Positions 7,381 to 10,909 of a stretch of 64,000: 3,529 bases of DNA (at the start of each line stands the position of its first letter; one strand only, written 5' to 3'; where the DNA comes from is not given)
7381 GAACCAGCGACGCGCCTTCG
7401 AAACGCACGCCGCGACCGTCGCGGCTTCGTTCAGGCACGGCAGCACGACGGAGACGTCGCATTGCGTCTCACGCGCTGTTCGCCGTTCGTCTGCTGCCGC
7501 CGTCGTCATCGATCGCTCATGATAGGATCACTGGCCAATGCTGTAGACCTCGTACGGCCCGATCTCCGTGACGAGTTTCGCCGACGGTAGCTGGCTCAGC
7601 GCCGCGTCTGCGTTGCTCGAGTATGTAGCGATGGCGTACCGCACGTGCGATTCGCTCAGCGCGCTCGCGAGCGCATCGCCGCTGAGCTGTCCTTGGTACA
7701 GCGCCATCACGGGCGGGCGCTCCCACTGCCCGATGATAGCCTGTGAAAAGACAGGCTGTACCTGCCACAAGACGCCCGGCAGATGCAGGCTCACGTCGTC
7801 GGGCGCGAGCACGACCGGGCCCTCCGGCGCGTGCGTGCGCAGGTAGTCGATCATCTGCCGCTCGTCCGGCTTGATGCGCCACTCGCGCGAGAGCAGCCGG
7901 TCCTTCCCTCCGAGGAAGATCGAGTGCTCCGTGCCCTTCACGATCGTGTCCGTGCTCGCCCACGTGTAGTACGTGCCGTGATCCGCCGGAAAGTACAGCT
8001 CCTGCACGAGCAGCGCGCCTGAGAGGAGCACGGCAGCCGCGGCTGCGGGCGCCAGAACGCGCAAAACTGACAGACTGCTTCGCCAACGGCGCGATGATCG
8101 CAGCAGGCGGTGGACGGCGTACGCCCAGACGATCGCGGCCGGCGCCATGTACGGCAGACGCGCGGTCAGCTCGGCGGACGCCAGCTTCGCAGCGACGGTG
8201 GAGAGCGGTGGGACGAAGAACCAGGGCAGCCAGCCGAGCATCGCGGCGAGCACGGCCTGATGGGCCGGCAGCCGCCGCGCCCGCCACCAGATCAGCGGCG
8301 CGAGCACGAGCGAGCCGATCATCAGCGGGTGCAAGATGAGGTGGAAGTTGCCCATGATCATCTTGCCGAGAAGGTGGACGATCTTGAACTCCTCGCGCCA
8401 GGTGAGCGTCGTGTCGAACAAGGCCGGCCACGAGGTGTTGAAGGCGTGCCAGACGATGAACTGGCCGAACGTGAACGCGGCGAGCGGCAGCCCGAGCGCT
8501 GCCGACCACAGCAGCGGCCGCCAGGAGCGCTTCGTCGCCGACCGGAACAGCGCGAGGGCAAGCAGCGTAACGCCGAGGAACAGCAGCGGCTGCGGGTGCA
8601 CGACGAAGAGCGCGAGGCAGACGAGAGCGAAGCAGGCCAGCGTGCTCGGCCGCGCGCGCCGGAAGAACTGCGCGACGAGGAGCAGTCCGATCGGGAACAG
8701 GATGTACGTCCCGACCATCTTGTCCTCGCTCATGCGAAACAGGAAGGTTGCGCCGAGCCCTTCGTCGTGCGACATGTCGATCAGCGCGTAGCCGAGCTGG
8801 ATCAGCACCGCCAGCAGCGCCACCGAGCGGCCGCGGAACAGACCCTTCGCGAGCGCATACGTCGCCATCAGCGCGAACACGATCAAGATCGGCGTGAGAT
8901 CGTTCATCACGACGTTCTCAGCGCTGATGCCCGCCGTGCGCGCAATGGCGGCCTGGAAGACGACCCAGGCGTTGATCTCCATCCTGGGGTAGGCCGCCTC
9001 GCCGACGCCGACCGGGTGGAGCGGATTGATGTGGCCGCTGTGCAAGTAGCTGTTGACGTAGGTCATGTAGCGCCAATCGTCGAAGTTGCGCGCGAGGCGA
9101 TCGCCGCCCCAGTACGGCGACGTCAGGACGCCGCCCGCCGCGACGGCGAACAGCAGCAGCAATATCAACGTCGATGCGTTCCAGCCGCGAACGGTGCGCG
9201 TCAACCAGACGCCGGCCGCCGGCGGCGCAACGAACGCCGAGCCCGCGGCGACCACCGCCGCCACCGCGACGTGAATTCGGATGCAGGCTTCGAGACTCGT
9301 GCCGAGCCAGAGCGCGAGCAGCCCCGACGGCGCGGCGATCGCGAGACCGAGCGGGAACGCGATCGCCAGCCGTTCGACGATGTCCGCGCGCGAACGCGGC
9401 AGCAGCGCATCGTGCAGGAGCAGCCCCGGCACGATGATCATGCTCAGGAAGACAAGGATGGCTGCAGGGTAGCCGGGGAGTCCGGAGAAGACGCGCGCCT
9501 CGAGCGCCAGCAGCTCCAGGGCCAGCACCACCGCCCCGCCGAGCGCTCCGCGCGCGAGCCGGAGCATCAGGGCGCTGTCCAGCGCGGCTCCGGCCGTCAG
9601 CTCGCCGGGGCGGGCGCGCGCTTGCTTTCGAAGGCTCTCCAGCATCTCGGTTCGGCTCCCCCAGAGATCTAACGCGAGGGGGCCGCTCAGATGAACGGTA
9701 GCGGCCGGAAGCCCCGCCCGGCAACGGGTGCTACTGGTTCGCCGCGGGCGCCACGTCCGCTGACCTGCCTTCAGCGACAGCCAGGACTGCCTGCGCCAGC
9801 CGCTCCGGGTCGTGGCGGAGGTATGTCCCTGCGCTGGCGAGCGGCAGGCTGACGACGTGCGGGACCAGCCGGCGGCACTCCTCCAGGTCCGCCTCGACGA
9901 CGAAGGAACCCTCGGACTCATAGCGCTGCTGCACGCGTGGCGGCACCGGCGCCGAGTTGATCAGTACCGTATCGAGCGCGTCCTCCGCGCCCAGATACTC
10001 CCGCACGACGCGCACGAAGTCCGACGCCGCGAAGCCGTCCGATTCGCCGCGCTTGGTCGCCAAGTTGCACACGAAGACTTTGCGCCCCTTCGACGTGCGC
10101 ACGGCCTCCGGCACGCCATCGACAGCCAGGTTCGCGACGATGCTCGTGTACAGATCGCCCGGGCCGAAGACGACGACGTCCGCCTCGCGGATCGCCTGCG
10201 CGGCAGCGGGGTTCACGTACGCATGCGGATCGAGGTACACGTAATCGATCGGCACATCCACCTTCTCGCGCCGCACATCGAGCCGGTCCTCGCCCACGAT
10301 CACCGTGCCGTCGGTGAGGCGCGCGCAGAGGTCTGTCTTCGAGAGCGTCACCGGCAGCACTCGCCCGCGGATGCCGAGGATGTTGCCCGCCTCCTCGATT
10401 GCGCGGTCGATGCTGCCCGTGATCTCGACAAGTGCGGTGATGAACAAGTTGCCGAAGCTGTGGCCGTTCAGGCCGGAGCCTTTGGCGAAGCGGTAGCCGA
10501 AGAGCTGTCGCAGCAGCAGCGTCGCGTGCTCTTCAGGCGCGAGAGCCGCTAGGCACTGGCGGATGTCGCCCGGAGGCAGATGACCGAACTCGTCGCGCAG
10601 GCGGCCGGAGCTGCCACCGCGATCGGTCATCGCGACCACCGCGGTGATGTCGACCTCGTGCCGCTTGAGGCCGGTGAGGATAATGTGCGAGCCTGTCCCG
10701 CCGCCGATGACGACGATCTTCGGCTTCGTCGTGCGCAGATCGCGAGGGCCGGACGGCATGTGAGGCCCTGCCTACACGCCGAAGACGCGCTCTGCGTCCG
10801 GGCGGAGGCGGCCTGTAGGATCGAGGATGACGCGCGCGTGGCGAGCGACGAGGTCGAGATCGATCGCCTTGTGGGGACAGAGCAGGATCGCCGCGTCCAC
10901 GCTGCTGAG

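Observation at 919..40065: A 39-kb envelope glycan supercluster combining five GT-C-fold membrane transferases with two polyprenol-phosphate sugar synthases, an ABC exporter and a flippase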

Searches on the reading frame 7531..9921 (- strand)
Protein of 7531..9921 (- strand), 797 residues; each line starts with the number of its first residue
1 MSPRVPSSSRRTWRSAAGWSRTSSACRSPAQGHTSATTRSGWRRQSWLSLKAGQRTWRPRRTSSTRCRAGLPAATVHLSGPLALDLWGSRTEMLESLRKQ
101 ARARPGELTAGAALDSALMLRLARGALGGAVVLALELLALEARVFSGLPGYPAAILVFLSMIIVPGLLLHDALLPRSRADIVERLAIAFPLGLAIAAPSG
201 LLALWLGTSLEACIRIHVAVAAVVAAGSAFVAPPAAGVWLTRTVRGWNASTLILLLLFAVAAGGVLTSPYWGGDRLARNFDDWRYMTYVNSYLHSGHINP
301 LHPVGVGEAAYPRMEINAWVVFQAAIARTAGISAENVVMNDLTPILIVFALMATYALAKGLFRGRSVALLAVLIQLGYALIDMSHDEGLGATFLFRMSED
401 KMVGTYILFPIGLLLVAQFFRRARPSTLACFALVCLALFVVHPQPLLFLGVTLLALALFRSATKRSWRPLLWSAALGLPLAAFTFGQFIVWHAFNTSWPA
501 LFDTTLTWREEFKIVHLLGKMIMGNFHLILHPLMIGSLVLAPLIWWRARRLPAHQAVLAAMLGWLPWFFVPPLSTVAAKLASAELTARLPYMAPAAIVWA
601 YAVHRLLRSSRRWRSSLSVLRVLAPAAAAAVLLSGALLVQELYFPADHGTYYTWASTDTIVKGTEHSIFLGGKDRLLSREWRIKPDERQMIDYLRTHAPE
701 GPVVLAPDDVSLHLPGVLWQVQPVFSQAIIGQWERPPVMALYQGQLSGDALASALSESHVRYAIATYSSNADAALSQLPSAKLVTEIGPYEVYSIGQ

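Call 4: search_protein_families(library=pfam, proteins=[window:7531-9921:-], max_evalue=0.01)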
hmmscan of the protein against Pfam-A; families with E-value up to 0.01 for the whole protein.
window:7531-9921:- (797 aa): 1 family
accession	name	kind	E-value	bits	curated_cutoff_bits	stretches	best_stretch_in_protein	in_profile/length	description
PF20176.3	DUF6541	-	5.7e-05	22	29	1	161-706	3-542/646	Family of unknown function (DUF6541)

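Call 12: search_protein_families(library=ncbifam, proteins=[window:7531-9921:-], max_evalue=0.01)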
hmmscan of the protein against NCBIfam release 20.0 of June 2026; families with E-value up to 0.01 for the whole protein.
window:7531-9921:- (797 aa): 0 families

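Call 18: find_homologous_proteins(query=window:7531-9630:-, max_evalue=0.001)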
Query window:7531-9630:- (700 aa): 25 proteins with E <= 0.001 among 8000 candidates.
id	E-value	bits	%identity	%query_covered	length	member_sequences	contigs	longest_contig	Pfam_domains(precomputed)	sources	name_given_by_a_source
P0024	0.0e+0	1531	100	100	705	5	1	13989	-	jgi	-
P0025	0.0e+0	1447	93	100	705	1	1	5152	-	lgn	-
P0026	0.0e+0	1172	77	100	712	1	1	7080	-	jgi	jgi:hypothetical protein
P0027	0.0e+0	1161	74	100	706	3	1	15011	-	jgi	jgi:hypothetical protein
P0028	0.0e+0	1159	74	100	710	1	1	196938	-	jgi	jgi:hypothetical protein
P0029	0.0e+0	1105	71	100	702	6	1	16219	-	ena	-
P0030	0.0e+0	1085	69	100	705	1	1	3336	-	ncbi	-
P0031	0.0e+0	1082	71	100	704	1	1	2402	-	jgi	-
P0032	0.0e+0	1058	69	100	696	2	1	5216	-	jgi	-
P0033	1.4e-249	848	56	100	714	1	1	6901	-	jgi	jgi:hypothetical protein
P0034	3.0e-246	837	60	90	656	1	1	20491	-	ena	-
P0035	4.6e-243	827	57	95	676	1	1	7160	-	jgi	-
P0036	3.5e-237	807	56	91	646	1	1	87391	-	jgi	jgi:hypothetical protein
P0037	1.7e-230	785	56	91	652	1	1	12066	-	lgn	-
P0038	1.7e-224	765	52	97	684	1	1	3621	-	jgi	jgi:hypothetical protein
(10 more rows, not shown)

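Call 23: search_solved_structures(query=A1, max_evalue=10)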
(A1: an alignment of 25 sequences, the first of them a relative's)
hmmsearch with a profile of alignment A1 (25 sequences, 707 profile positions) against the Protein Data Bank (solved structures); distinct sequences matched with E-value up to 10: 0.

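Call 27: find_encoding_contigs(protein=P0028, flank=10000, max_places=2)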
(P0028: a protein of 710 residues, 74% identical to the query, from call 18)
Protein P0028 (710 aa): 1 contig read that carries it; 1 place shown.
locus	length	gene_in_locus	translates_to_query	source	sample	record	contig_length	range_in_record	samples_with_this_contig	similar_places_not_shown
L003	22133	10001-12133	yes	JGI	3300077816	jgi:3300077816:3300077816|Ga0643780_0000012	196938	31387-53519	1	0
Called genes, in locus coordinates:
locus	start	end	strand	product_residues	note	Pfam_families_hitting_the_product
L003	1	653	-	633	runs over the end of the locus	PF13231:PMT_2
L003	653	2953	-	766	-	PF13231:PMT_2 (weak)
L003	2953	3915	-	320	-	PF08241:Methyltransf_11, PF13649:Methyltransf_25 (weak)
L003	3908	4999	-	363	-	PF13439:Glyco_transf_4, PF13579:Glyco_trans_4_4, PF13692:Glyco_trans_1_4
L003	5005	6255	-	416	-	PF13439:Glyco_transf_4 (weak), PF13579:Glyco_trans_4_4 (weak), PF00534:Glycos_transf_1, PF13692:Glyco_trans_1_4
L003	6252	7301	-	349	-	PF00535:Glycos_transf_2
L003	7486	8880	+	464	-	PF02826:2-Hacid_dh_C (faint), PF03721:UDPG_MGDP_dh_N, PF00984:UDPG_MGDP_dh, PF03720:UDPG_MGDP_dh_C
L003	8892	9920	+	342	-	PF01933:CofD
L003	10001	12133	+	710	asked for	-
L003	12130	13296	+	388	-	PF00535:Glycos_transf_2, PF26629:GT2_TM_C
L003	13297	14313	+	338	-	PF00535:Glycos_transf_2, PF13641:Glyco_tranf_2_3, PF13632:Glyco_trans_2_3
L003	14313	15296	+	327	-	-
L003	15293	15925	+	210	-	PF13489:Methyltransf_23 (weak), PF08241:Methyltransf_11, PF08242:Methyltransf_12, PF13649:Methyltransf_25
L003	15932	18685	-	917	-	PF13231:PMT_2 (weak)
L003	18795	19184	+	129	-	PF00903:Glyoxalase, PF18029:Glyoxalase_6 (weak)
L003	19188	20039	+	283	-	PF23441:SDR, PF00106:adh_short, PF08659:KR, PF13561:adh_short_C2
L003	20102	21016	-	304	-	PF00296:Bac_luciferase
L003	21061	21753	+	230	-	PF00072:Response_reg, PF00486:Trans_reg_C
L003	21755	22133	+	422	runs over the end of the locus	PF08448:PAS_4 (weak), PF00512:HisKA, PF02518:HATPase_c, PF13581:HATPase_c_2 (faint)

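Call 30: predict_structure(alignment_id=A1)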
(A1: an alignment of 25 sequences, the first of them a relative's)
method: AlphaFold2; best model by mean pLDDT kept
length: 705 residues; sequences in the alignment: 25
mean_pLDDT: 77.9   pTM: 0.84
mean pLDDT of the five models: 77.9, 77.3, 75.9, 74.4, 70.9
residues with pLDDT >= 90: 269; 70-90: 221; 50-70: 137; < 50: 78
segments of 3 or more residues with pLDDT < 50: 1-3, 291-298, 404-425, 551-553, 555-588
pLDDT, mean of each block of 10 residues (from residue 1): 50 56 82 92 96 91 96 94 80 95 97 93 97 93 57 67 78 64 58 85 84 64 90 95 86 90 93 88 74 47 76 92 92 94 95 87 91 89 92 78 46 35 47 59 85 87 90 77 67 57 88 75 53 59 57 47 41 47 46 86 87 87 81 73 87 94 93 94 94 94 85
secondary structure, 60 per line:
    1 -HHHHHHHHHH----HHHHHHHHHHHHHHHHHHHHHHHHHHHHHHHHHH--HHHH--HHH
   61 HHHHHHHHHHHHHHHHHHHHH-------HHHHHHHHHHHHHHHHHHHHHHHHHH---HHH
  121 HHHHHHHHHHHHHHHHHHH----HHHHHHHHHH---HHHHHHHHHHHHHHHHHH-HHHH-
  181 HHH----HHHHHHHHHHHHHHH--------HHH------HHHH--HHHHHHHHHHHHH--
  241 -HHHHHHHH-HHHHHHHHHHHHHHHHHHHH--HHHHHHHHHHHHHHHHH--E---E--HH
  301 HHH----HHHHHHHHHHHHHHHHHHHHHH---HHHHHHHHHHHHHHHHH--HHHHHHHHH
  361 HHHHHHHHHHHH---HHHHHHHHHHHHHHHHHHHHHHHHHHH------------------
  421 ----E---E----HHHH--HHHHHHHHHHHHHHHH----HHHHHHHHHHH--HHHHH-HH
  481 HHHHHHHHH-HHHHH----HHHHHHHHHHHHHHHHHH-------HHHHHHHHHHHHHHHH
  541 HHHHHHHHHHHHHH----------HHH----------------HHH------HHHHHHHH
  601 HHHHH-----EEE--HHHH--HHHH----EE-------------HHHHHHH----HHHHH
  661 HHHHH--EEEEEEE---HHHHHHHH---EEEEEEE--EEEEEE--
elements in order (helices of 4 or more, strands of 3 or more residues): H2-11 H16-49 H52-55 H58-81 H89-114 H118-139 H144-153 H157-174 H176-179 H188-202 H220-223 H226-238 H242-249 H251-270 H273-289 H299-303 H308-329 H333-349 H352-372 H376-402 H434-437 H440-455 H460-470 H473-477 H479-489 H491-495 H500-517 H525-554 H593-605 E611-613 H616-619 H622-625 H645-651 H656-665 E668-674 H678-685 E689-695 E698-703

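Call 31: search_protein_families(library=pfam, proteins=[P0024], max_evalue=1)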
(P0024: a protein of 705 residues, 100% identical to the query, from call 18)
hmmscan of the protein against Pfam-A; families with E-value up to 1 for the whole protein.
P0024 (705 aa): 1 family
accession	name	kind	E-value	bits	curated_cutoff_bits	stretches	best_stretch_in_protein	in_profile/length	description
PF20176.3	DUF6541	-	6.2e-05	21.9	29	1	69-614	3-542/646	Family of unknown function (DUF6541)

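Call 38: find_related_loci(query=A1, collection=genome_contigs, flank=10000)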
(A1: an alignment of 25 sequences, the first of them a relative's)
Query A1 (705 aa) in genome_contigs; peptide patterns used: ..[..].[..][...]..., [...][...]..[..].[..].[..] (x = any residue, [..] = any of these).
48 stretches matched a pattern; 13 encode a relative of the query (tblastn E <= 1e-3); 11 distinct loci.
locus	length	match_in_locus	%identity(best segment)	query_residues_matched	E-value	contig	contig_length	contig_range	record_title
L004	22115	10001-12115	93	1-705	0e+0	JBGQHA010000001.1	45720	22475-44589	MAG: Dehalococcoidia bacterium isolate OBJ2_061818_090_14 k141_483113_length_45720_cov_67.2186, whole genome shotgun seq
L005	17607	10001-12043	38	40-701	5e-129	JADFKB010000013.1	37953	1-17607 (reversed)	MAG: Chloroflexota bacterium isolate B45T1L10 B45T1L10_NODE1104, whole genome shotgun sequence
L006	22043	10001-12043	38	38-703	6e-123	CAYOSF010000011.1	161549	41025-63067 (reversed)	MAG TPA_asm: uncultured Dehalococcoidia bacterium isolate SRP323688_co1_41 genome assembly, contig: NODE_181_length_1615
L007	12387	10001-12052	36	23-703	3e-117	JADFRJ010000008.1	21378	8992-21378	MAG: Chloroflexota bacterium isolate B85T3L11 B85T3L11_NODE2071, whole genome shotgun sequence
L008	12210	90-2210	36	3-703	4e-115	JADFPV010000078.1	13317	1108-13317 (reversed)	MAG: Chloroflexota bacterium isolate B76T1B5 B76T1B5_NODE5175, whole genome shotgun sequence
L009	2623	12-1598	39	187-703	4e-103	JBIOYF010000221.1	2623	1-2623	MAG: Dehalococcoidia bacterium isolate MAG037 k127_4551826, whole genome shotgun sequence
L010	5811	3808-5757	36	53-683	8e-99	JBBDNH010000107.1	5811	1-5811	MAG: Dehalococcoidia bacterium isolate LejiaB_68_9 Lejia_B_17629_length_5811_cov_4, whole genome shotgun sequence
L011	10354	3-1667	34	161-703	6e-92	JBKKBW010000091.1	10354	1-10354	MAG: Dehalococcoidia bacterium isolate swi_bin.376 S1Ck127_14842856_flag_1_multi_7.0000_len_10354, whole genome shotgun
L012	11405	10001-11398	39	6-467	1e-84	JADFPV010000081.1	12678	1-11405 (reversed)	MAG: Chloroflexota bacterium isolate B76T1B5 B76T1B5_NODE5598, whole genome shotgun sequence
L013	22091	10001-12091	39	22-705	7e-116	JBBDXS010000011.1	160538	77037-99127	MAG: Dehalococcoidia bacterium isolate LejiaD_66_34 Lejia_D_195_length_160538_cov_21, whole genome shotgun sequence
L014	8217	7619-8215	38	21-223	1e-22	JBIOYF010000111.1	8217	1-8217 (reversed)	MAG: Dehalococcoidia bacterium isolate MAG037 k127_2780563, whole genome shotgun sequence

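Call 44: find_encoding_contigs(protein=P0036, flank=10000, max_places=1)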
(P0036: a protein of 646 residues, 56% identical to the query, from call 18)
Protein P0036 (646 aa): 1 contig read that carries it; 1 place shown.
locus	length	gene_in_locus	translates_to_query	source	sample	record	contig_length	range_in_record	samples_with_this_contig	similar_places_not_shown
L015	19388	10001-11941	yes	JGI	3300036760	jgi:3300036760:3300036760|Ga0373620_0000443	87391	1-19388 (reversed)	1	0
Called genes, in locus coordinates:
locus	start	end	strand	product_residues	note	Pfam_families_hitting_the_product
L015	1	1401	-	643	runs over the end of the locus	PF09594:GT87, PF13231:PMT_2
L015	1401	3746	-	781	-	-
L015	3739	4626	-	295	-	PF13439:Glyco_transf_4, PF13579:Glyco_trans_4_4, PF00534:Glycos_transf_1 (weak), PF13692:Glyco_trans_1_4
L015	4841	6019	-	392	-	PF13439:Glyco_transf_4 (weak), PF00534:Glycos_transf_1, PF13692:Glyco_trans_1_4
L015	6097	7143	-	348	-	PF00535:Glycos_transf_2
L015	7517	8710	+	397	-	PF03721:UDPG_MGDP_dh_N, PF00984:UDPG_MGDP_dh, PF03720:UDPG_MGDP_dh_C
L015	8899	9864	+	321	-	PF01933:CofD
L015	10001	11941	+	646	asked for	-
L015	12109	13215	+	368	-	PF00535:Glycos_transf_2, PF26629:GT2_TM_C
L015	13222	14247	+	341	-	PF13641:Glyco_tranf_2_3, PF00535:Glycos_transf_2, PF13632:Glyco_trans_2_3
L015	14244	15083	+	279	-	PF00685:Sulfotransfer_1 (weak), PF13469:Sulfotransfer_3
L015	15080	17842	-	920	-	PF13231:PMT_2 (weak), PF07691:PA14 (faint)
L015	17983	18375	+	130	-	PF00903:Glyoxalase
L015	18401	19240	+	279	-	PF00106:adh_short, PF08659:KR, PF23441:SDR (weak), PF13561:adh_short_C2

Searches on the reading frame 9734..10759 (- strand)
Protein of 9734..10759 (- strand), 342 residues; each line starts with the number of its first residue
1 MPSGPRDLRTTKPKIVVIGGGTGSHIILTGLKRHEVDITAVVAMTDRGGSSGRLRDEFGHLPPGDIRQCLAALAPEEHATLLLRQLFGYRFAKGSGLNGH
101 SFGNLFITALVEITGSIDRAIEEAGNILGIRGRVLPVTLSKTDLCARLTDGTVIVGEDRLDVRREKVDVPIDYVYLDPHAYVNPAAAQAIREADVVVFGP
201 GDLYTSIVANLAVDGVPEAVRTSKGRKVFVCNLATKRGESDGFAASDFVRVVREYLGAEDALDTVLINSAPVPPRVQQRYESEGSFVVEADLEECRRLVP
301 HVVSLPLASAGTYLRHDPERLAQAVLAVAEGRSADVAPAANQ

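Call 4: search_protein_families(library=pfam, proteins=[window:9734-10759:-], max_evalue=0.01)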
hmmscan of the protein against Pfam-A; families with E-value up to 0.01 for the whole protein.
window:9734-10759:- (342 aa): 1 family
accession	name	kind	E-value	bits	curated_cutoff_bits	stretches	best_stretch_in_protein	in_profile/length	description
PF01933.23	CofD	-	7.7e-92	308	30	1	15-304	1-286/290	2-phospho-L-lactate transferase CofD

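Call 13: search_protein_families(library=ncbifam, proteins=[window:9734-10759:-], max_evalue=0.01)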
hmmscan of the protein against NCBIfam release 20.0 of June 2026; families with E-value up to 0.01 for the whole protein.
window:9734-10759:- (342 aa): 3 families
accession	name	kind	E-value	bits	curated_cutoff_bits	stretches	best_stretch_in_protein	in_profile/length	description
TIGR01826.1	CofD_related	subfamily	1.6e-91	307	196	1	15-329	1-309/310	uridine diphosphate-N-acetylglucosamine-binding protein YvcK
TIGR04357.1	CofD_rel_GAK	hypoth_equivalog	1.5e-35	123.3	340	2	97-326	133-367/368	GAK system CofD-like protein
TIGR01819.1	F420_cofD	equivalog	4.5e-07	29.1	257.45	1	166-223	160-219/301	2-phospho-L-lactate transferase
